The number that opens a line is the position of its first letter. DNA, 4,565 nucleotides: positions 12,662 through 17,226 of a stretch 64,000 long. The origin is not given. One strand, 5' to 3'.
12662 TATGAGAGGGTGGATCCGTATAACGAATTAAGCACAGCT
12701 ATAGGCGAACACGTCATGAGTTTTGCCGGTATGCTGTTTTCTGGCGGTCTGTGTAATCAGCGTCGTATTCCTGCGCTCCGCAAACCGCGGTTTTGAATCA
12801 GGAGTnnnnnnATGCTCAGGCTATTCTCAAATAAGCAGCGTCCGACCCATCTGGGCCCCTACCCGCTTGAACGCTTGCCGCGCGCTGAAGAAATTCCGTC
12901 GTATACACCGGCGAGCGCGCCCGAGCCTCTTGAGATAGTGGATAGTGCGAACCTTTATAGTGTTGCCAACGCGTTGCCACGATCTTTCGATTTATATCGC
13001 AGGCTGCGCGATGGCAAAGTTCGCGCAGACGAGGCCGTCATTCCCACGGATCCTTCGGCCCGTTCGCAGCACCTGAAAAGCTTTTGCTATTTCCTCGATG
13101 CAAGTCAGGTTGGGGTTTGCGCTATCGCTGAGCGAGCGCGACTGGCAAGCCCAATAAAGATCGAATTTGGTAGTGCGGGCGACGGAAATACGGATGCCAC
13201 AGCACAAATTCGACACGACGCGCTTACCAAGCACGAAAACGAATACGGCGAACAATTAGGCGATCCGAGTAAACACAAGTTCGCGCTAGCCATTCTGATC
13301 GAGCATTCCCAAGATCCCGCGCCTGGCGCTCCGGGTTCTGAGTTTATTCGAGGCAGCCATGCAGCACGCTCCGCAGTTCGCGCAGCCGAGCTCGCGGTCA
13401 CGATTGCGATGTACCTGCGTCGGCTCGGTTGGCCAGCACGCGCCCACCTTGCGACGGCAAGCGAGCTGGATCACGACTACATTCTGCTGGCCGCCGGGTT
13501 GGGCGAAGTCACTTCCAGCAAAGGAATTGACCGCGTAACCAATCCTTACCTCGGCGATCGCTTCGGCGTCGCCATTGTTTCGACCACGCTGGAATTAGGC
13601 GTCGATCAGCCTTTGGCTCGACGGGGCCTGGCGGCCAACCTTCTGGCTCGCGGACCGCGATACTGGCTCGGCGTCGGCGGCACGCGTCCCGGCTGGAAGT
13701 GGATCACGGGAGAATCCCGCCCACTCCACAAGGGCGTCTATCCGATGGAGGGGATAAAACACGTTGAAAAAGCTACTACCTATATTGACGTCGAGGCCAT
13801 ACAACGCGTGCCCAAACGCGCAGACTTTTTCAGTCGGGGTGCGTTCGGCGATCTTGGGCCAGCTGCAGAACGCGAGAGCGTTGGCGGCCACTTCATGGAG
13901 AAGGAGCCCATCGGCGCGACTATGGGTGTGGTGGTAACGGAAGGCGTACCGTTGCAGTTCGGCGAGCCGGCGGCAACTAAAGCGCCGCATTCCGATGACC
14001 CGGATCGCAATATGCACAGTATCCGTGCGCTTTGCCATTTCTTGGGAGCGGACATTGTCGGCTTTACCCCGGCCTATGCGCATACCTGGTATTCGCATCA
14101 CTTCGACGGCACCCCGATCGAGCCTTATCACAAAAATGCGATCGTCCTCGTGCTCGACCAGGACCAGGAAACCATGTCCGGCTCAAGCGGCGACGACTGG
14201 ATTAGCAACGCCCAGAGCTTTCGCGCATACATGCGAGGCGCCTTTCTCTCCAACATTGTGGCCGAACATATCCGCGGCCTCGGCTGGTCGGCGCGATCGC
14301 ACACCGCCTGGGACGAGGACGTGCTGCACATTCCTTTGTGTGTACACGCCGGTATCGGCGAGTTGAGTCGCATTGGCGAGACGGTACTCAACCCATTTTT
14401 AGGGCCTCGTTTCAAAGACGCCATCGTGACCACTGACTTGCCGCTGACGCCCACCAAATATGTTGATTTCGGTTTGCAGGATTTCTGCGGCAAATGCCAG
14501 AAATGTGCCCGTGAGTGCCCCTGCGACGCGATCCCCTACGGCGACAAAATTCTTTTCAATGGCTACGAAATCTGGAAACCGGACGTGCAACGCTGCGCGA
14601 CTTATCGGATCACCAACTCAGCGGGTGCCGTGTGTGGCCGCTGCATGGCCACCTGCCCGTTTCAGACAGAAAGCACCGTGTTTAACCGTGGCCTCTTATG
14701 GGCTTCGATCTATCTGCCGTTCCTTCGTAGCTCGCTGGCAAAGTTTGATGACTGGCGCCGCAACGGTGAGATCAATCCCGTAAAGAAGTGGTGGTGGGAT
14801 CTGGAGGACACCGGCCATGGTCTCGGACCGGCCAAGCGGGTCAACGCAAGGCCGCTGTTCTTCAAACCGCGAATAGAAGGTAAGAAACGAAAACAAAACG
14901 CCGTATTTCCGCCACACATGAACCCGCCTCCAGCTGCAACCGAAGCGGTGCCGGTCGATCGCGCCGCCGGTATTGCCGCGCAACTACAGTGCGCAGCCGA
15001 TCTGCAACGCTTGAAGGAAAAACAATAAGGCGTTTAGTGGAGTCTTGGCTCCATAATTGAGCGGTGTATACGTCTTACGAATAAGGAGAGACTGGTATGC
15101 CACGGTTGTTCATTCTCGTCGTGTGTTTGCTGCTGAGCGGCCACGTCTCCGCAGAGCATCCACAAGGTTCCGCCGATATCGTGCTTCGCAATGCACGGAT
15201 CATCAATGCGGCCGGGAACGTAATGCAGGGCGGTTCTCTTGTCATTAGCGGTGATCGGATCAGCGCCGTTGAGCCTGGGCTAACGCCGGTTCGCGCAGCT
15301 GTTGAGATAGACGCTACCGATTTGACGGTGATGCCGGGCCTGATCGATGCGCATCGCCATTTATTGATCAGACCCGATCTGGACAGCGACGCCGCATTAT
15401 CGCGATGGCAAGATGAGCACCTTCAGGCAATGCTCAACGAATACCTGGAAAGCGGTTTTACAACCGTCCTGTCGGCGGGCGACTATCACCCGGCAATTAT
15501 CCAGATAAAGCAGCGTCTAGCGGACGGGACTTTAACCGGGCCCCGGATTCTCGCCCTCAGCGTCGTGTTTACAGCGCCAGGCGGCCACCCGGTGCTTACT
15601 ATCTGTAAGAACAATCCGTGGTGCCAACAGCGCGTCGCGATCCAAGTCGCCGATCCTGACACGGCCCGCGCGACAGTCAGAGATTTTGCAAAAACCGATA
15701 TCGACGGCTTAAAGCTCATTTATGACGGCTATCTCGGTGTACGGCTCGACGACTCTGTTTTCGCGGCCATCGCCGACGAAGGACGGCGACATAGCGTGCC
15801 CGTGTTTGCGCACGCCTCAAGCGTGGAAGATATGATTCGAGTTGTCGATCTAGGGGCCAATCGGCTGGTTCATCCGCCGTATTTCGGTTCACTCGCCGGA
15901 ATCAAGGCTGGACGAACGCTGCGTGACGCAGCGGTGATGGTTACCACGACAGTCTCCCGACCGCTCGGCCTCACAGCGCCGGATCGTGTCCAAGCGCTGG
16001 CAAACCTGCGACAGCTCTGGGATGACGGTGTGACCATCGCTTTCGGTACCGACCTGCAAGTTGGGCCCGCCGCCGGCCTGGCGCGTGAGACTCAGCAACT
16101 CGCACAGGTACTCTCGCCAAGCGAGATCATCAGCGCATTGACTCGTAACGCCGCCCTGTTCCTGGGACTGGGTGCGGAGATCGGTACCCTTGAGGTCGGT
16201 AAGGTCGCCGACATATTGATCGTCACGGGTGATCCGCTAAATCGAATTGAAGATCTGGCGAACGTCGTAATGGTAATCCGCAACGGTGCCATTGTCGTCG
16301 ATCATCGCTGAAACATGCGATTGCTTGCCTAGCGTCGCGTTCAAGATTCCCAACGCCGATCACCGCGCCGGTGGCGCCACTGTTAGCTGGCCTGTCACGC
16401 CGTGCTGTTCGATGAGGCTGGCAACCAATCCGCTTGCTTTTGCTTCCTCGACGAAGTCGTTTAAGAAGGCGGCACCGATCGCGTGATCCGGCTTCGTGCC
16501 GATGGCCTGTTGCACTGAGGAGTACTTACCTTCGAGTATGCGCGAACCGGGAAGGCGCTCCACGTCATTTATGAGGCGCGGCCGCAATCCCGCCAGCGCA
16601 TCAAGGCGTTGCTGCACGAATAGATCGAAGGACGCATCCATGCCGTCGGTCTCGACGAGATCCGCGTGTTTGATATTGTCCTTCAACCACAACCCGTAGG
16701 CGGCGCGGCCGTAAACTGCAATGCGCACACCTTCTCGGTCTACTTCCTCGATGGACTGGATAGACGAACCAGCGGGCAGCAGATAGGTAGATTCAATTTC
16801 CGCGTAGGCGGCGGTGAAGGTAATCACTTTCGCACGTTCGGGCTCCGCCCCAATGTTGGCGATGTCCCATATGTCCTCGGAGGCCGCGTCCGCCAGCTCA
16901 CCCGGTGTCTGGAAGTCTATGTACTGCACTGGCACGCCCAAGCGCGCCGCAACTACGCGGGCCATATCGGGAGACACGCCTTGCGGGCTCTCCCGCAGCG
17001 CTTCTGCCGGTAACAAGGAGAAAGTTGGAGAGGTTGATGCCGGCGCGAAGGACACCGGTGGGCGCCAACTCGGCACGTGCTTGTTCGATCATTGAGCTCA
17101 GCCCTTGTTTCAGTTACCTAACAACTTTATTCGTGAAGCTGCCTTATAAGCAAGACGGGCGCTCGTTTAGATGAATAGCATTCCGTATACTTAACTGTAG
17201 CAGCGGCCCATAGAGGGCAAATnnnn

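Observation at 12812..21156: Two reductive-dehalogenase-superfamily genes within 8 kb, one with the two-domain catabolic architecture and an adjacent secreted amidohydrolase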

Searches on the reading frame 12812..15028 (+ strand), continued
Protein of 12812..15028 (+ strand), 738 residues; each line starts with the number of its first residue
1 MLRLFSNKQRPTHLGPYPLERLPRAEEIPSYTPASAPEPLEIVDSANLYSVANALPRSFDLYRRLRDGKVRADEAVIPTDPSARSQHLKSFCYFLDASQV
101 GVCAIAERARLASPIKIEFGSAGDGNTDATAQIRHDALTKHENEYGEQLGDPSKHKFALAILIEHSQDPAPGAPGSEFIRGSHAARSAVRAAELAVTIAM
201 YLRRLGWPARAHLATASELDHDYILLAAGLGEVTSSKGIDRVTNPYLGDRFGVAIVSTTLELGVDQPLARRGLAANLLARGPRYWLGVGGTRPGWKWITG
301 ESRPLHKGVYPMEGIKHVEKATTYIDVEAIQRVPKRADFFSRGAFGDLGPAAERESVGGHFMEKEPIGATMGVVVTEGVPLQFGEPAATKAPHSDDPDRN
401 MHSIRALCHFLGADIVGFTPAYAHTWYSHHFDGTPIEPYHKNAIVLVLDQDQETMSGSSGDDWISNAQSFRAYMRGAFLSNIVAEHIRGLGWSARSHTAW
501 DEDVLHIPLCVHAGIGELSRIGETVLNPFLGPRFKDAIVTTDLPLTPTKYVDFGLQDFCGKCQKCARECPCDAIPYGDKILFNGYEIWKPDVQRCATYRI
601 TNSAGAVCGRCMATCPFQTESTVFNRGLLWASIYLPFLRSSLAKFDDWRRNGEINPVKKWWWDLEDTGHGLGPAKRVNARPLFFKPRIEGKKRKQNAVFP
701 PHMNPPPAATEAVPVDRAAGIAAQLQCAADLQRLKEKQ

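Call 48: find_encoding_contigs(protein=P0123, flank=8000, max_places=2)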
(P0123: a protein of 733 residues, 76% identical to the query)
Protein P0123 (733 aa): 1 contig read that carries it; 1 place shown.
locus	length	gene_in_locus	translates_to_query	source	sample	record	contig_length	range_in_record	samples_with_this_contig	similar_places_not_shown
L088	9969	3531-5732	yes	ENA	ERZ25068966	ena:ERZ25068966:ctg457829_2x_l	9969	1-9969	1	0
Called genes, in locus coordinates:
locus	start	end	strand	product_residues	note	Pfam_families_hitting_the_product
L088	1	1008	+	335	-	?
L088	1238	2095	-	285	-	PF05721:PhyH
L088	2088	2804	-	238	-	PF00881:Nitroreductase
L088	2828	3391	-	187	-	-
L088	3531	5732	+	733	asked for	PF12838:Fer4_7 (weak)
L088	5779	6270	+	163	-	PF00083:Sugar_tr, PF07690:MFS_1, PF06779:MFS_4 (weak)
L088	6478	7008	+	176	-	PF07690:MFS_1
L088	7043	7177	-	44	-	-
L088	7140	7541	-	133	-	-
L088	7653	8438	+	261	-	PF03447:NAD_binding_3, PF01958:Asp_DH_C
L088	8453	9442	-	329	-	PF01557:FAA_hydrolase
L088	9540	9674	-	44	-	-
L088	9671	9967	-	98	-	?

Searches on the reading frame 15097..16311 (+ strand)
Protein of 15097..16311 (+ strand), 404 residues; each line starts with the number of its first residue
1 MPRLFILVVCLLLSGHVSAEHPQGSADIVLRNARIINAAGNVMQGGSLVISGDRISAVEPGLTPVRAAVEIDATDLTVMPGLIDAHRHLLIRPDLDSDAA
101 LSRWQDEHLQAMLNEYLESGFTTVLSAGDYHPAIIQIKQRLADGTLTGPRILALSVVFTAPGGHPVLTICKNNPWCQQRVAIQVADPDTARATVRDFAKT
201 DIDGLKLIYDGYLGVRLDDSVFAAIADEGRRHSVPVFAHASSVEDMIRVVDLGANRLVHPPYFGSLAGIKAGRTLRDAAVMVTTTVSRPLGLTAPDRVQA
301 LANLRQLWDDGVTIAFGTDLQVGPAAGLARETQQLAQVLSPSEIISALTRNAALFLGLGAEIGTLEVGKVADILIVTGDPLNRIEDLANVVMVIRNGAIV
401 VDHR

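Call 3: search_protein_families(library=pfam, proteins=[window:15097-16311:+], max_evalue=0.01)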
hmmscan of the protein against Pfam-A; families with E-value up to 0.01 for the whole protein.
window:15097-16311:+ (404 aa): 2 families
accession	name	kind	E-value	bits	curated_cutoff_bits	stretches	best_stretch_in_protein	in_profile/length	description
PF01979.26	Amidohydro_1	-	1.9e-26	93.6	25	1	77-400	1-345/345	Amidohydrolase family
PF07969.17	Amidohydro_3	-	1.2e-17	65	29.7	2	295-401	350-472/472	Amidohydrolase family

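Call 4: search_protein_families(library=ncbifam, proteins=[window:15097-16311:+], max_evalue=0.01)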
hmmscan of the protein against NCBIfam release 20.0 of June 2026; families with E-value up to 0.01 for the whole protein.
window:15097-16311:+ (404 aa): 59 families (the best 25 are shown)
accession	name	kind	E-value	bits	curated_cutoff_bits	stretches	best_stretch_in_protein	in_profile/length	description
NF051886.1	XaaProDiPepCaul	equivalog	1.2e-41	143.1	500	2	33-247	5-231/398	Xaa-Pro dipeptidase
NF006056.0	PRK08204.1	subfamily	1.7e-16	60.1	391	2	28-89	5-67/449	hypothetical protein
NF006689.0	PRK09237.1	equivalog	4.5e-15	55.1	371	2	26-98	3-75/383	amidohydrolase/deacetylase family metallohydrolase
TIGR01224.1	hutI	equivalog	1.6e-13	50.3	298.15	2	299-397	270-375/377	imidazolonepropionase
NF006549.0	PRK09045.1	equivalog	3.1e-12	45.8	540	2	302-376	293-378/444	TRZ/ATZ family hydrolase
NF005557.0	PRK07228.1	equivalog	9.8e-12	44.3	522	2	28-90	3-69/445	5'-deoxyadenosine deaminase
NF011990.0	PRK15446.2-6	subfamily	2.1e-11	43.1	233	1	28-87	3-64/390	alpha-D-ribose 1-methylphosphonate 5-triphosphate diphosphatase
NF009060.0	PRK12394.1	equivalog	7.5e-11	41.4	442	2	26-90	3-66/381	metallo-dependent hydrolase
NF006055.0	PRK08203.1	equivalog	9e-10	37.7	532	1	28-90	6-72/455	8-oxoguanine deaminase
NF004701.0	PRK06038.1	equivalog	1.7e-09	36.9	609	1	25-109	3-88/432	N-ethylammeline chlorohydrolase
NF009941.0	PRK13404.1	subfamily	8.3e-09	34.6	647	1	27-89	5-63/478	dihydropyrimidinase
NF005748.0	PRK07572.1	subfamily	1.2e-08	34.5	438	1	27-89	3-60/426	cytosine deaminase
TIGR02318.1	phosphono_phnM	equivalog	2e-08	33.6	390.55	1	30-89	2-57/376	phosphonate metabolism protein PhnM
NF006560.0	PRK09061.1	subfamily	2.1e-08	32.9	340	1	7-88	7-86/517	amidohydrolase family protein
TIGR03178.1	allantoinase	equivalog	4.6e-08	32.3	357.85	1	27-89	1-60/441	allantoinase AllB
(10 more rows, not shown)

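Call 88: search_solved_structures(query=window:15097-16311:+, max_evalue=0.00001)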
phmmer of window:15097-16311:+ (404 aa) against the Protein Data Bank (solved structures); distinct sequences matched with E-value up to 0.00001: 24.
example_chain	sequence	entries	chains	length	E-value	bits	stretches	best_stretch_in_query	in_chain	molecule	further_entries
2qs8_A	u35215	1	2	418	1.9e-24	89.9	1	33-403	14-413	Xaa-Pro Dipeptidase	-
3mtw_A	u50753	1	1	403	5.9e-24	88.3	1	33-400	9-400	L-Arginine carboxypeptidase Cc2672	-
2p9b_A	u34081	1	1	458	1.2e-21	80.6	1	116-397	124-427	Possible prolidase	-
9kov_A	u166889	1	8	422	4.3e-21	78.9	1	39-399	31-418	trum-mut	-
8ihq_A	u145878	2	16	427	6.2e-19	71.8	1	25-399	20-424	Amidohydrolase family protein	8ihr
8ihs_A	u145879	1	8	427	2.9e-18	69.6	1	25-399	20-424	Amidohydrolase family protein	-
9l36_A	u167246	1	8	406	3e-18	69.5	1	32-399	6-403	Amidohydrolase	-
8j85_A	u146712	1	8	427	3.6e-18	69.2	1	25-399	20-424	Amidohydrolase family protein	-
3mkv_A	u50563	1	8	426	8.7e-18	68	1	31-399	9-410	PUTATIVE AMIDOHYDROLASE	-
4whb_E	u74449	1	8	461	4e-17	65.8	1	336-400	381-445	Phenylurea hydrolase B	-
8yag_A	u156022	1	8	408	1.3e-14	57.5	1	36-399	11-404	Imidazolonepropionase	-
9l2o_B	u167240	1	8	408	1.5e-14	57.3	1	36-399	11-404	Imidazolonepropionase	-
3feq_A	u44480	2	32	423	1.9e-14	57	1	30-388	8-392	PUTATIVE AMIDOHYDROLASE | PROLIDASE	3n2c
9l6p_A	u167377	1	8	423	2.1e-14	56.9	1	38-399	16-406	LlADH-WT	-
3be7_A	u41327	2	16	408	2.6e-14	56.5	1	39-399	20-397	Zn-dependent arginine carboxypeptidase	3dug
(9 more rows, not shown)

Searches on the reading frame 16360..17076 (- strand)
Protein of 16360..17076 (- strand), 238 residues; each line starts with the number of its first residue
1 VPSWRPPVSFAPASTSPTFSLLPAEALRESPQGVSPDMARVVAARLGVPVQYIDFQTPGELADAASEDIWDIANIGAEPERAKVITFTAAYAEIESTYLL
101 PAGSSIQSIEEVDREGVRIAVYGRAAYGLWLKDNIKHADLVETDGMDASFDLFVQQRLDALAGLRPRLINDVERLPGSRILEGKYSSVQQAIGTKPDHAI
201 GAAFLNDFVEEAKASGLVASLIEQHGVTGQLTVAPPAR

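Call 3: search_protein_families(library=pfam, proteins=[window:16360-17076:-], max_evalue=0.01)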
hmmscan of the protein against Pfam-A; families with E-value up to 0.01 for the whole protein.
window:16360-17076:- (238 aa): 1 family
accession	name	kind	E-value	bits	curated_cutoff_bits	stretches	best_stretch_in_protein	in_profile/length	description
PF00497.25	SBP_bac_3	-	8.9e-12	45.4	26.4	1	29-225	19-129/132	Bacterial extracellular solute-binding proteins, family 3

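Call 4: search_protein_families(library=ncbifam, proteins=[window:16360-17076:-], max_evalue=0.01)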
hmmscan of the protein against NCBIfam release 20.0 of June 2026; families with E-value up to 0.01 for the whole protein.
window:16360-17076:- (238 aa): 3 families
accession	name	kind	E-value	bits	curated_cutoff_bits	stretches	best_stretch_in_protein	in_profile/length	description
TIGR01096.1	3A0103s03R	subfamily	1.4e-06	28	256.35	1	72-224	88-248/250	lysine/arginine/ornithine ABC transporter substrate-binding protein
NF008426.0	PRK11260.1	equivalog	0.00059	19.2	312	1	33-224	65-258/266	cystine ABC transporter substrate-binding protein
NF007029.0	PRK09495.1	equivalog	0.0094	15.8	303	0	72-162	88-177/248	glutamine ABC transporter substrate-binding protein GlnH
